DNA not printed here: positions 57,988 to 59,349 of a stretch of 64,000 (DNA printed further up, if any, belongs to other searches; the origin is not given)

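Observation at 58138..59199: Uncharacterised DTBS/DUF1611-like P-loop protein translationally coupled between argG and argC: candidate missing arginine-pathway enzyme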

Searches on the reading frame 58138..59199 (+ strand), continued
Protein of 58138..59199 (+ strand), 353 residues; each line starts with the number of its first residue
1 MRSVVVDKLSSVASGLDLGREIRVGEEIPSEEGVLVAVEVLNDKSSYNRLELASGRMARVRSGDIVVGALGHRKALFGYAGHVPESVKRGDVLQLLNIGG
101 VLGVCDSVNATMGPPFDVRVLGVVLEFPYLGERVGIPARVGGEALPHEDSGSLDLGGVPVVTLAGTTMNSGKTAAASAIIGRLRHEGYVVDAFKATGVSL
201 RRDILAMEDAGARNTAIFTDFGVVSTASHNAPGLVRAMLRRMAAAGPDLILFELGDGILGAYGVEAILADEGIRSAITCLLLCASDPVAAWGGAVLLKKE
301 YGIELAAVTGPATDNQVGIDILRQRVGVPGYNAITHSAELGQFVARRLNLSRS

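Call 57: search_solved_structures(query=L088:10310-11353:+, max_evalue=1e-30, show_alignments=1)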
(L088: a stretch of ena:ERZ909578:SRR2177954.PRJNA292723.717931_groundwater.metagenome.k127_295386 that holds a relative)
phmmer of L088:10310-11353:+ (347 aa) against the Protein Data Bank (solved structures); distinct sequences matched with E-value up to 1e-30: 18.
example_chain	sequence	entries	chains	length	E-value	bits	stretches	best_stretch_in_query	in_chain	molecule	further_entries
3l04_A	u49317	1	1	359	4.8e-78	265.9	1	3-329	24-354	N-acetylornithine carbamoyltransferase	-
3m5c_A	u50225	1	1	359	1.7e-77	264.1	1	3-329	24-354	N-acetylornithine carbamoyltransferase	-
3kzc_A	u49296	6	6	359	6.2e-77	262.2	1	3-329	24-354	N-acetylornithine carbamoyltransferase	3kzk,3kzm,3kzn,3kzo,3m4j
3l05_A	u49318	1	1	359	6.2e-77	262.2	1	3-329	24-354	N-acetylornithine carbamoyltransferase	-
3l02_A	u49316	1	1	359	6.2e-77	262.2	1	3-329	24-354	N-acetylornithine carbamoyltransferase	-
3l06_A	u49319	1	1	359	8.6e-77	261.8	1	3-329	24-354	N-acetylornithine carbamoyltransferase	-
3m5d_A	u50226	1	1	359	8.6e-77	261.8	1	3-329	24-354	N-acetylornithine carbamoyltransferase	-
3m4n_A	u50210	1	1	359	1.2e-76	261.3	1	3-329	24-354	N-acetylornithine carbamoyltransferase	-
1js1_X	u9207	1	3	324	4.6e-61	210.1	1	5-331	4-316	Transcarbamylase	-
2fg6_X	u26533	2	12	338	1.2e-60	208.7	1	4-330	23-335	putative ornithine carbamoyltransferase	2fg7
2g7m_X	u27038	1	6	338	1.6e-59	205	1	4-330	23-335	putative ornithine carbamoyltransferase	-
1a1s_A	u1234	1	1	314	5.6e-36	127.6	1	7-331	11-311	ORNITHINE CARBAMOYLTRANSFERASE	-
1pvv_A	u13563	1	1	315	5.7e-36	127.6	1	7-331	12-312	Ornithine carbamoyltransferase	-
2i6u_A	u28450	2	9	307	9.1e-36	126.9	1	3-329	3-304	Ornithine carbamoyltransferase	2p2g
7nnf_A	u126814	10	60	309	9.3e-36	126.9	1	3-329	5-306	Ornithine carbamoyltransferase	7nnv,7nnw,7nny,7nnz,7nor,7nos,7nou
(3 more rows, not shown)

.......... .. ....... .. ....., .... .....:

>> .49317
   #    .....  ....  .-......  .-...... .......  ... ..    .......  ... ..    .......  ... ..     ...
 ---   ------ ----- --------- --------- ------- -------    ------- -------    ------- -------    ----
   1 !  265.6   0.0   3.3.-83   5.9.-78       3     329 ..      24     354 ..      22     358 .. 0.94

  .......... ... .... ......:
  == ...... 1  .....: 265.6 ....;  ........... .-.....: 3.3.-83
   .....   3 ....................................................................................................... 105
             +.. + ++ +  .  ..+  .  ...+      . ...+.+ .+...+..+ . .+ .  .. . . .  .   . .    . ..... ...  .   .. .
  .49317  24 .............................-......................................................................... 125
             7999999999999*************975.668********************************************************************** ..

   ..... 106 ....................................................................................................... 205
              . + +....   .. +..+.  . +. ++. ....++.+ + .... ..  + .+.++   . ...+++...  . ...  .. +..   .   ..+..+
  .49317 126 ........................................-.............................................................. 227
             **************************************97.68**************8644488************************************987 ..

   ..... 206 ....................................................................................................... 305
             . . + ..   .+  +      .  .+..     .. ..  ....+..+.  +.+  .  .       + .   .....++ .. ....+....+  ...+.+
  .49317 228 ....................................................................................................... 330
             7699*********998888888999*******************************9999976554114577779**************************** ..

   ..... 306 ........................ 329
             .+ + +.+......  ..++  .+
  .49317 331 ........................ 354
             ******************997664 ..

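Call 58: search_protein_families(library=ncbifam, proteins=[P0233, P0188, P0167, L088:12255-13304:+, L090:9869-12076:+, L085:5984-6946:+, L085:8030-8923:-, L085:8913-9725:-, L083:8044-8997:+], max_evalue=0.01)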
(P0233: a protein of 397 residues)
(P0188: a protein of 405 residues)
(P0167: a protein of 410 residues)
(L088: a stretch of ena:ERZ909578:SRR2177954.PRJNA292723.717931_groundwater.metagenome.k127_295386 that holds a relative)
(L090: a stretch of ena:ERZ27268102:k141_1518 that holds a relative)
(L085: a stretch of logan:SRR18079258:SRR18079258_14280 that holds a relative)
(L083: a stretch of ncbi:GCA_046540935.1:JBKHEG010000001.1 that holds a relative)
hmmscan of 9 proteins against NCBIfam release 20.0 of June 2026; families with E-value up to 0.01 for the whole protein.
P0233 (397 aa): 3 families
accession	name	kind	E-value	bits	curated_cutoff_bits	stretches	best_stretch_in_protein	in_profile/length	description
TIGR00176.1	mobB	equivalog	5.9e-07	29.6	76.2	1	191-247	1-61/155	molybdopterin-guanine dinucleotide biosynthesis protein B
NF011056.0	PRK14489.1-1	equivalog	0.00011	21.4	379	1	187-234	201-252/363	bifunctional molybdenum cofactor guanylyltransferase MobA/molybdopterin-guanine dinucleotide biosynthesis adaptor protein MobB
NF011063.0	PRK14494.1-2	equivalog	0.00019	21.2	258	1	191-246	3-60/227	putative molybdopterin-guanine dinucleotide biosynthesis protein MobB/FeS domain-containing protein protein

P0188 (405 aa): 2 families
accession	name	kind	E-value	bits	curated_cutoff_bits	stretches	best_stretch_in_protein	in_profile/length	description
NF011056.0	PRK14489.1-1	equivalog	0.00032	19.9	379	1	144-196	197-248/363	bifunctional molybdenum cofactor guanylyltransferase MobA/molybdopterin-guanine dinucleotide biosynthesis adaptor protein MobB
TIGR00347.1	bioD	equivalog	0.0056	16.8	83.3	0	154-193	1-40/166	dethiobiotin synthase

P0167 (410 aa): 0 families

L088:12255-13304:+ (349 aa): 53 families (the best 25 are shown)
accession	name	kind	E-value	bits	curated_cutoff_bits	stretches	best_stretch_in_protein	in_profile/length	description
TIGR01892.1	AcOrn-deacetyl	equivalog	1.8e-48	165.5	297.7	1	7-340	2-364/365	acetylornithine deacetylase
NF005710.0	PRK07522.1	subfamily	1.2e-46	159.6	412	2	3-269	9-297/391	acetylornithine deacetylase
TIGR01910.1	DapE-ArgE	subfamily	7.7e-44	150.4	217.6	1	5-332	1-369/373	ArgE/DapE family deacylase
NF009555.0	PRK13004.1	equivalog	2e-42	145.5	321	1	3-254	16-278/399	YgeY family selenium metabolism-linked hydrolase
NF006402.0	PRK08651.1-5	equivalog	1.6e-41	142.5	369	1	52-328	57-351/369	succinyl-diaminopimelate desuccinylase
NF003367.0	PRK04443.1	equivalog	3.2e-41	141.8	363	1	2-343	7-344/349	[LysW]-lysine hydrolase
NF006365.0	PRK08588.1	subfamily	5.5e-39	134.6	289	1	2-279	7-299/383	succinyl-diaminopimelate desuccinylase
TIGR01900.1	dapE-gram_pos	equivalog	9.2e-38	130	304.2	1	3-337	4-346/351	succinyl-diaminopimelate desuccinylase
NF009557.0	PRK13009.1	equivalog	4.1e-37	128.2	284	1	2-345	3-375/377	succinyl-diaminopimelate desuccinylase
NF003474.0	PRK05111.1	equivalog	1.1e-36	126.5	460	1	41-344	59-380/383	acetylornithine deacetylase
NF006399.0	PRK08651.1-2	equivalog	2e-36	125.9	381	2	45-260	56-299/405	succinyl-diaminopimelate desuccinylase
TIGR01902.1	dapE-lys-deAc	subfamily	3.6e-32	111.9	163.1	1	7-344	2-337/340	N-acetyl-ornithine/N-acetyl-lysine deacetylase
NF006400.0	PRK08651.1-3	equivalog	7.6e-28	97.4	374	1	47-344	76-406/410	succinyl-diaminopimelate desuccinylase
NF006404.0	PRK08652.1-2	equivalog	3.1e-26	92.1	348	1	4-331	3-315/332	acetylornithine deacetylase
NF005306.0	PRK06837.1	subfamily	3.8e-26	91.9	376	1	53-257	96-314/427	ArgE/DapE family deacylase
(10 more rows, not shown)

L090:9869-12076:+ (735 aa): 21 families
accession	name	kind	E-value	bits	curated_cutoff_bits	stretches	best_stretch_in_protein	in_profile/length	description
TIGR00838.1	argH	equivalog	4.3e-97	326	279.5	1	309-696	8-392/455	argininosuccinate lyase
NF008964.0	PRK12308.1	equivalog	4.2e-72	243.4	657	1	305-690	4-388/624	argininosuccinate lyase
NF005000.0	PRK06389.1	equivalog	4.3e-44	151.3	388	1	308-706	9-395/434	argininosuccinate lyase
NF002563.0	PRK02186.1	subfamily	9.8e-44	149.8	625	1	329-697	434-804/890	argininosuccinate lyase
NF005218.0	PRK06705.1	equivalog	5.5e-39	134.3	883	1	328-688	34-395/502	argininosuccinate lyase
NF052535.1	CoM_syn_XcbC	exception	4.6e-38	131.2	575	1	313-707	18-408/495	2-phosphosulfolactate phosphatase XcbC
TIGR00928.1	purB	equivalog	6.1e-22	78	326.2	1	385-696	74-387/436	adenylosuccinate lyase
NF003706.0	PRK05324.1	subfamily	1.6e-20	73.4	170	2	26-99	48-122/336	succinylglutamate desuccinylase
TIGR03242.1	arg_catab_astE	equivalog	8.5e-18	64.7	305.65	2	16-129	27-147/319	succinylglutamate desuccinylase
NF008909.0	PRK12273.1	subfamily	1.6e-17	63.6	510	1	402-602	137-345/474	aspartate ammonia-lyase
TIGR00839.1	aspA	equivalog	1.5e-16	60.4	681.2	1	402-601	132-339/468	aspartate ammonia-lyase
NF002601.0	PRK02259.1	equivalog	1.9e-16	60.1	180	1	28-203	5-177/293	aspartoacylase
TIGR02426.1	protocat_pcaB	equivalog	1.2e-15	57.3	355.75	1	390-594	80-283/338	3-carboxy-cis,cis-muconate cycloisomerase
NF006500.1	PRK08937.2-4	subfamily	1e-14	54.2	626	1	395-593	94-293/448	adenylosuccinate lyase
TIGR00979.1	fumC_II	equivalog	1.2e-12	47.4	664.75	1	402-602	131-340/458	class II fumarate hydratase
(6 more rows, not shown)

L085:5984-6946:+ (320 aa): 6 families
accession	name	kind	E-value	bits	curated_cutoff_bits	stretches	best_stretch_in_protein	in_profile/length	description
TIGR02994.1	ectoine_eutE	equivalog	3.2e-11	42.8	402.7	1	23-300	44-308/325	N(2)-acetyl-L-2,4-diaminobutanoate deacetylase DoeB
NF002601.0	PRK02259.1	equivalog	8.3e-06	25.1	180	1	30-140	7-109/293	aspartoacylase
NF003706.0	PRK05324.1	subfamily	6.3e-05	22.1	170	1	28-227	50-240/336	succinylglutamate desuccinylase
TIGR03242.1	arg_catab_astE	equivalog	0.00012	21.5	305.65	1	29-228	43-232/319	succinylglutamate desuccinylase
TIGR03309.1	matur_yqeB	equivalog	0.00018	21.1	220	1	253-316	167-226/256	selenium-dependent molybdenum cofactor biosynthesis protein YqeB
TIGR01108.1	oadA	equivalog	0.0085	14.6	756.5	0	246-302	513-569/582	sodium-extruding oxaloacetate decarboxylase subunit alpha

L085:8030-8923:- (297 aa): 52 families (the best 25 are shown)
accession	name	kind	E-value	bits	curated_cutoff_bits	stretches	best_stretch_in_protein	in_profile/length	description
TIGR00768.1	rimK_fam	subfamily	6.8e-44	150.3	143.4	1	77-281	65-274/276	RimK family alpha-L-glutamate ligase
NF040720.1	MptN_Meth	equivalog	1.5e-40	139.1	350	1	30-281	28-288/291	tetrahydromethanopterin:alpha-L-glutamate ligase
NF007764.0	PRK10446.1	equivalog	5.9e-35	121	331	1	32-289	32-292/300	30S ribosomal protein S6--L-glutamate ligase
TIGR02144.1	LysX_arch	equivalog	8.3e-35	120.2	275.6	1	79-282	67-274/281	lysine biosynthesis protein LysX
TIGR04356.1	grasp_GAK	hypoth_equivalog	1.4e-21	76.8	300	1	46-282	42-282/287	GAK system ATP-grasp enzyme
TIGR04443.1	F420_CofF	equivalog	3.5e-20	72.2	300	1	68-280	61-275/283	coenzyme gamma-F420-2:alpha-L-glutamate ligase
NF009110.0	PRK12458.1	subfamily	1.4e-18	67.1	408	1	77-290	113-334/349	glutathione synthetase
TIGR02068.2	cya_phycin_syn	equivalog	8.3e-17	60.5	850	2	94-195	208-308/862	cyanophycin synthetase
NF003573.0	PRK05246.1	equivalog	9e-17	60.8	272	1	66-283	91-309/316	glutathione synthase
NF010623.0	PRK14016.1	subfamily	8.2e-15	54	877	1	95-194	210-308/871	cyanophycin synthetase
TIGR01380.1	glut_syn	equivalog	6.5e-12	45.1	299.05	1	116-279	136-304/312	glutathione synthase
NF002378.0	PRK01372.1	subfamily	9.3e-11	41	243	1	85-264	86-273/305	D-alanine--D-alanine ligase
TIGR01205.1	D_ala_D_alaTIGR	subfamily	1.8e-10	40.3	245.65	1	53-264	60-289/318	D-alanine--D-alanine ligase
NF009402.0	PRK12767.1-1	equivalog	1.4e-08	33.9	218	1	94-184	110-198/329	carbamoyl phosphate synthase-like protein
NF006286.0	PRK08462.1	equivalog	2.1e-08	33.5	740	1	91-293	109-328/445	acetyl-CoA carboxylase biotin carboxylase subunit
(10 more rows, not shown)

L085:8913-9725:- (270 aa): 8 families
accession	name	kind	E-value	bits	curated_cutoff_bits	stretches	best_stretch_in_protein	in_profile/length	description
TIGR00768.1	rimK_fam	subfamily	3.7e-08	33.1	143.4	1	83-257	81-268/276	RimK family alpha-L-glutamate ligase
NF040720.1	MptN_Meth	equivalog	5.2e-06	25.7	350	1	58-231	70-250/291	tetrahydromethanopterin:alpha-L-glutamate ligase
NF009402.0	PRK12767.1-1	equivalog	1.7e-05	23.8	218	1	27-172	53-196/329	carbamoyl phosphate synthase-like protein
TIGR02144.1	LysX_arch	equivalog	1.9e-05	23.9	275.6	1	88-230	86-235/281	lysine biosynthesis protein LysX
NF009406.0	PRK12767.1-5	equivalog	0.002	17.2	271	1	83-180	107-201/327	carbamoyl phosphate synthase-like protein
NF009110.0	PRK12458.1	subfamily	0.0035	16.4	408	1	28-172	66-217/349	glutathione synthetase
NF002378.0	PRK01372.1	subfamily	0.0061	15.3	243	1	88-185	99-195/305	D-alanine--D-alanine ligase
TIGR02068.2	cya_phycin_syn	equivalog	0.0071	14.4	850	1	86-185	210-310/862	cyanophycin synthetase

L083:8044-8997:+ (317 aa): 10 families
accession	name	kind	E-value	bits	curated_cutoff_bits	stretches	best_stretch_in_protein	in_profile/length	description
TIGR00768.1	rimK_fam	subfamily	2.4e-17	63.2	143.4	1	72-294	46-258/276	RimK family alpha-L-glutamate ligase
NF040720.1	MptN_Meth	equivalog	3.1e-14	52.7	350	1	90-293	79-271/291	tetrahydromethanopterin:alpha-L-glutamate ligase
NF003573.0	PRK05246.1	equivalog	1.8e-11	43.4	272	1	87-261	99-261/316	glutathione synthase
NF009110.0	PRK12458.1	subfamily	5.4e-10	38.8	408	1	98-246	121-267/349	glutathione synthetase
TIGR01380.1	glut_syn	equivalog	4.4e-08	32.5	299.05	1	94-263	104-262/312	glutathione synthase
TIGR02144.1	LysX_arch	equivalog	6.1e-06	25.5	275.6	1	100-294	75-257/281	lysine biosynthesis protein LysX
NF038074.1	fam_STM4014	hypoth_equivalog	1.9e-05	24.2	175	1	204-289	237-325/349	STM4014 family protein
TIGR02291.1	rimK_rel_E_lig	hypoth_equivalog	2.8e-05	23.3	314.2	0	167-227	118-178/317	alpha-L-glutamate ligase-like protein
NF002563.0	PRK02186.1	subfamily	0.00036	18.9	625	1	108-193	103-190/890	argininosuccinate lyase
NF009402.0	PRK12767.1-1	equivalog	0.00065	18.6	218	1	99-194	102-196/329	carbamoyl phosphate synthase-like protein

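Call 60: find_encoding_contigs(protein=P0220, flank=7000, max_places=3)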
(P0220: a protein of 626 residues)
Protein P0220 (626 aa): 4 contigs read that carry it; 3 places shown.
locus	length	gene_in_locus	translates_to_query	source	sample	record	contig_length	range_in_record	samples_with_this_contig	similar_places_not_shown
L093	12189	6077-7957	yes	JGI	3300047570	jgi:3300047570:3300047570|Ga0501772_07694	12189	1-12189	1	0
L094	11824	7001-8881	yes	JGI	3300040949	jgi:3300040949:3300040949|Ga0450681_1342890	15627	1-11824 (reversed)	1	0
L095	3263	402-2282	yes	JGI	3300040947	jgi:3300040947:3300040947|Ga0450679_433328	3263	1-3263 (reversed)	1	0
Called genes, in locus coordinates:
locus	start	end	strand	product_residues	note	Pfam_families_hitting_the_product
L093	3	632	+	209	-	?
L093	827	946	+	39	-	-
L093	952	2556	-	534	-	-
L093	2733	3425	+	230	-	-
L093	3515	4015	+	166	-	-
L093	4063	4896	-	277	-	-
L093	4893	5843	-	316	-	PF00491:Arginase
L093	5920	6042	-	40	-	-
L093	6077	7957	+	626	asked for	PF00696:AA_kinase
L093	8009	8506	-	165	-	PF00578:AhpC-TSA, PF08534:Redoxin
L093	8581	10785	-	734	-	PF16656:Pur_ac_phosph_N, PF00149:Metallophos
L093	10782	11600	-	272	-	PF13428:TPR_14 (faint), PF07719:TPR_2 (faint), PF13371:TPR_9 (weak), PF13432:TPR_16 (weak)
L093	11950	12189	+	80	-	?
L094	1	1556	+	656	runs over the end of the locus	PF17804:TSP_NTD, PF00595:PDZ, PF03572:Peptidase_S41, PF11818:DUF3340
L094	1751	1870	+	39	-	-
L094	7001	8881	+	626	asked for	PF00696:AA_kinase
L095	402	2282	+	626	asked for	PF00696:AA_kinase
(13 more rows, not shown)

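Call 61: search_protein_families(library=pfam, alignment_id=A2, max_evalue=0.05)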
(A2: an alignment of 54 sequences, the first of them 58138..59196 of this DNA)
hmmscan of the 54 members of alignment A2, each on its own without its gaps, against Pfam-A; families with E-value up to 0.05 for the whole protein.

A. member 1, window:58138-59196:+ (353 aa): 1 family
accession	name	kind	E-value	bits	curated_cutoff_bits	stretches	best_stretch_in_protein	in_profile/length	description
PF03205.20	MobB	-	0.0046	17.3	26.6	1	161-253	2-97/133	Molybdopterin guanine dinucleotide synthesis protein B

B. families by the number of members that match (of 54 scanned): 16 families
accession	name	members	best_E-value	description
PF01656.29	CbiA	30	3.4e-06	CobQ/CobB/MinD/ParA nucleotide binding domain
PF03205.20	MobB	29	6.4e-06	Molybdopterin guanine dinucleotide synthesis protein B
PF07755.17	DUF1611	22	1.3e-05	Domain of unknown function (DUF1611_C) P-loop domain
PF13500.12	AAA_26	8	0.00018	AAA domain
PF03266.21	NTPase_1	2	0.012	NTPase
PF13604.12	AAA_30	1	8.3e-05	AAA domain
PF02492.25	cobW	1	0.0013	CobW/HypB/UreG, nucleotide-binding domain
PF13245.12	AAA_19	1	0.0034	AAA domain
PF20688.2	GREB1_2nd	1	0.011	GREB1, second domain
PF03308.22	MeaB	1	0.011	Methylmalonyl Co-A mutase-associated GTPase MeaB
PF25199.1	nSTAND_NTPase5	1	0.012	Novel STAND NTPase 5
PF09619.16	YscW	1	0.018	Type III secretion system lipoprotein chaperone (YscW)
PF00004.35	AAA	1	0.037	ATPase family associated with various cellular activities (AAA)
PF23086.1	Tudor_Coilin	1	0.038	Coilin, C-terminal Tudor domain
PF05423.18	Mycobact_memb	1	0.049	Mycobacterium membrane protein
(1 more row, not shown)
